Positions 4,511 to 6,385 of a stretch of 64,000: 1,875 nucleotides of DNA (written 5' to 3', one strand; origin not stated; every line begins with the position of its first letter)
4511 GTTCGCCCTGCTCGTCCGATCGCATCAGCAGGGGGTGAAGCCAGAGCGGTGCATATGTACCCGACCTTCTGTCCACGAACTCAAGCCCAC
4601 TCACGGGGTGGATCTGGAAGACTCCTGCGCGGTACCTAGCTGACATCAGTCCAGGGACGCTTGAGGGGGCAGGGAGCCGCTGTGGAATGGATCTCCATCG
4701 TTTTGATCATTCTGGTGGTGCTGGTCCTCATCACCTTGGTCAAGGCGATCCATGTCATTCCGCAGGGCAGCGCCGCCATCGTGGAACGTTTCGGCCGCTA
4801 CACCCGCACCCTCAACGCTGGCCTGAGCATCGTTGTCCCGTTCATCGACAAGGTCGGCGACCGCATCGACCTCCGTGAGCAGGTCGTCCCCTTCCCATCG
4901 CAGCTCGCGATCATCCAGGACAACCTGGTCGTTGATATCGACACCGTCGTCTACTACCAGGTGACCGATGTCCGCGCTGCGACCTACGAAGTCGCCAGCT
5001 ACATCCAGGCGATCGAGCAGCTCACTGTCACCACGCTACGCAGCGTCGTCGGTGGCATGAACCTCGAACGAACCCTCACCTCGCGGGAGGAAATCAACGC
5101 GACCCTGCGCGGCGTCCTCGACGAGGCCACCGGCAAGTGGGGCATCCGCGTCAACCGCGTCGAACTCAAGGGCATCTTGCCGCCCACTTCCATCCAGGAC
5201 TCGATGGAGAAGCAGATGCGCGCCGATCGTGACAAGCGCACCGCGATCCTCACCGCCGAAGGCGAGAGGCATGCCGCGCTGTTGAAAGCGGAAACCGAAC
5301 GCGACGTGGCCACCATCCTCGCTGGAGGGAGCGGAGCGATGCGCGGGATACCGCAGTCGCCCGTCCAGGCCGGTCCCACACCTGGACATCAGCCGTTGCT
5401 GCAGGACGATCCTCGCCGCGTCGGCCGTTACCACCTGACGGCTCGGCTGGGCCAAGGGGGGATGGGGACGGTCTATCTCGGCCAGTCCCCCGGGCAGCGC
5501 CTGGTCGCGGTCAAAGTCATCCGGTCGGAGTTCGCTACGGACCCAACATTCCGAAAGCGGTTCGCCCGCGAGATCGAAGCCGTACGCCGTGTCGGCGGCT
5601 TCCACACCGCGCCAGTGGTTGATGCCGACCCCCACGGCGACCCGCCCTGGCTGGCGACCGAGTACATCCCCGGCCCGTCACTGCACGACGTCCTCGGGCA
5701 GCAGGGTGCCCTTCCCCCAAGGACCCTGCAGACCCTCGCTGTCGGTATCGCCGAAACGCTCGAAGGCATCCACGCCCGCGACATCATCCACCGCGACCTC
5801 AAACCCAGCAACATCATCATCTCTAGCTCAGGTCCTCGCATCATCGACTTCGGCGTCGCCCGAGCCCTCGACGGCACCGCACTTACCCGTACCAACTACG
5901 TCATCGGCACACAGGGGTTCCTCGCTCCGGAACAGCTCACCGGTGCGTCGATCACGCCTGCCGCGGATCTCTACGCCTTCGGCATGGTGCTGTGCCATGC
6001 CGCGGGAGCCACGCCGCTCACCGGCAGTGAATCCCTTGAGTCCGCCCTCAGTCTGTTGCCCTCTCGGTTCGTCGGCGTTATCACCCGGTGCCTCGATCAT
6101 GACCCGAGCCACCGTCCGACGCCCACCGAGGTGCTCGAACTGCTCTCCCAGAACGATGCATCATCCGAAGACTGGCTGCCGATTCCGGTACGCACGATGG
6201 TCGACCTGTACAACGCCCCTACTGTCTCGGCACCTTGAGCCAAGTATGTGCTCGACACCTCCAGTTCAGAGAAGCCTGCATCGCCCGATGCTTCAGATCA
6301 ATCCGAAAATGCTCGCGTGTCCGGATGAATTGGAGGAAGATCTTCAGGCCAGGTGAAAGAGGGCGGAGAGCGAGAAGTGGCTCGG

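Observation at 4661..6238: Membrane-anchored SPFH(band-7)-Ser/Thr kinase fusion protein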

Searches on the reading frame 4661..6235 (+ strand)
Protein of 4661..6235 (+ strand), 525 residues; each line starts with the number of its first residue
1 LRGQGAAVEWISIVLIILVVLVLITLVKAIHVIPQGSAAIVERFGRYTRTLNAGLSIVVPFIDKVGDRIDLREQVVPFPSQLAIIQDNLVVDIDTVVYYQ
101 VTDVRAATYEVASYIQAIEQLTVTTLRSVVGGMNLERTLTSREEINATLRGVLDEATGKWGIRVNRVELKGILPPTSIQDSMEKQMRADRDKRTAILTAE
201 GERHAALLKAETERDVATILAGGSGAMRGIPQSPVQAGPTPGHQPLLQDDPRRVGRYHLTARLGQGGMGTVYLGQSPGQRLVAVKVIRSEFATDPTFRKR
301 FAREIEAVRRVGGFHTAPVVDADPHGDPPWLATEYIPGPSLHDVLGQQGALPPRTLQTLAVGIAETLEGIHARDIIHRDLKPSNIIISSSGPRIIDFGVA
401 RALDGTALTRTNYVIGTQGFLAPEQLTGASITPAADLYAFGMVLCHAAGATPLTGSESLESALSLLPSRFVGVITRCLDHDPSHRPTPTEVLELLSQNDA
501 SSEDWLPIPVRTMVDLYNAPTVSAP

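Call 3: search_protein_families(library=pfam, proteins=[window:4661-6235:+], max_evalue=0.01)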
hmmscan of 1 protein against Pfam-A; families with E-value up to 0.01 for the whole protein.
window:4661-6235:+ (525 aa): 6 families
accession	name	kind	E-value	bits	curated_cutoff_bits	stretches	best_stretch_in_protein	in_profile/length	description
PF00069.31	Pkinase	-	8e-39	134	31.7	1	257-493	1-259/263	Protein kinase domain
PF01145.31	Band_7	-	2e-38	132.6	23.6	1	32-202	2-175/176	SPFH domain / Band 7 family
PF07714.23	PK_Tyr_Ser-Thr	-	5.1e-24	85.4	23.1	1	259-493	3-256/258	Protein tyrosine and serine/threonine kinase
PF01636.29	APH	-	1.4e-06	28.7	23.2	0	375-400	170-197/239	Phosphotransferase enzyme family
PF03109.22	ABC1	-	0.00038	20.1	22.9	1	330-405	144-219/244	ABC1 atypical kinase-like domain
PF17667.7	Pkinase_fungal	-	0.00043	19.6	24.1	1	371-445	303-384/387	Fungal protein kinase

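Call 4: search_protein_families(library=ncbifam, proteins=[window:4661-6235:+], max_evalue=0.01)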
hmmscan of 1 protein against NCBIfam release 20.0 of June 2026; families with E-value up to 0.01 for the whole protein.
window:4661-6235:+ (525 aa): 22 families
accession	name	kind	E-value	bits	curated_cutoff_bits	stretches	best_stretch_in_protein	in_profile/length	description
NF053615.1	SerThrKinAfsKStmc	equivalog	1e-71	242.7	1300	1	245-496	3-265/809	protein serine/threonine kinase AfsK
NF033483.0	PknB_PASTA_kin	equivalog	1.8e-55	189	450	1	255-463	7-218/563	Stk1 family PASTA domain-containing Ser/Thr kinase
NF052427.1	StpK7MSMEG_1200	equivalog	4.5e-36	124.5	900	1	250-461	2-216/601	serine/threonine protein kinase StpK7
TIGR03903.1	TOMM_kin_cyc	equivalog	6.5e-31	107.1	705.75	1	280-446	4-181/1267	TOMM system kinase/cyclase fusion protein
NF038150.1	lanthi_synth_IV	equivalog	3.6e-29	101.7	650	1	248-502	182-443/851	class IV lanthionine synthetase LanL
NF047741.1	antiphage_MADS6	equivalog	1.2e-26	93.4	460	2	362-500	307-462/612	methylation-associated defense system protein kinase MAD6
TIGR01933.1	hflK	equivalog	1.1e-23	84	159.4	1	30-206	1-179/261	FtsH protease activity modulator HflK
NF009651.0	PRK13184.1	equivalog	9.4e-21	73.5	839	1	255-444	2-221/932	serine/threonine-protein kinase PknD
NF038151.1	lanthi_synth_III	equivalog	1e-14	53.9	575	1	256-446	221-421/833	class III lanthionine synthetase LanKC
TIGR01932.1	hflC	equivalog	3.5e-14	52.4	134.4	2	13-143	3-144/318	protease modulator HflC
NF008181.0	PRK10930.1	equivalog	5e-12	45.3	660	1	13-202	80-271/419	FtsH protease activity modulator HflK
NF058632.1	SerThrKinPrkT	equivalog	4.3e-11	42.4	280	1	256-399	22-164/322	serine/threonine protein kinase PrkT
NF033442.0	BREX_PglW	equivalog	2.3e-09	35.5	990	1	254-456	511-713/1391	BREX system serine/threonine kinase PglW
NF043056.1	T4SS_LegK1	equivalog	2.6e-09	36.2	550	1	368-445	203-281/516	Dot/Icm T4SS effector kinase LegK1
TIGR03724.2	arch_bud32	equivalog_domain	6e-09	35.7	125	1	305-402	47-133/193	KEOPS complex kinase/ATPase Bud32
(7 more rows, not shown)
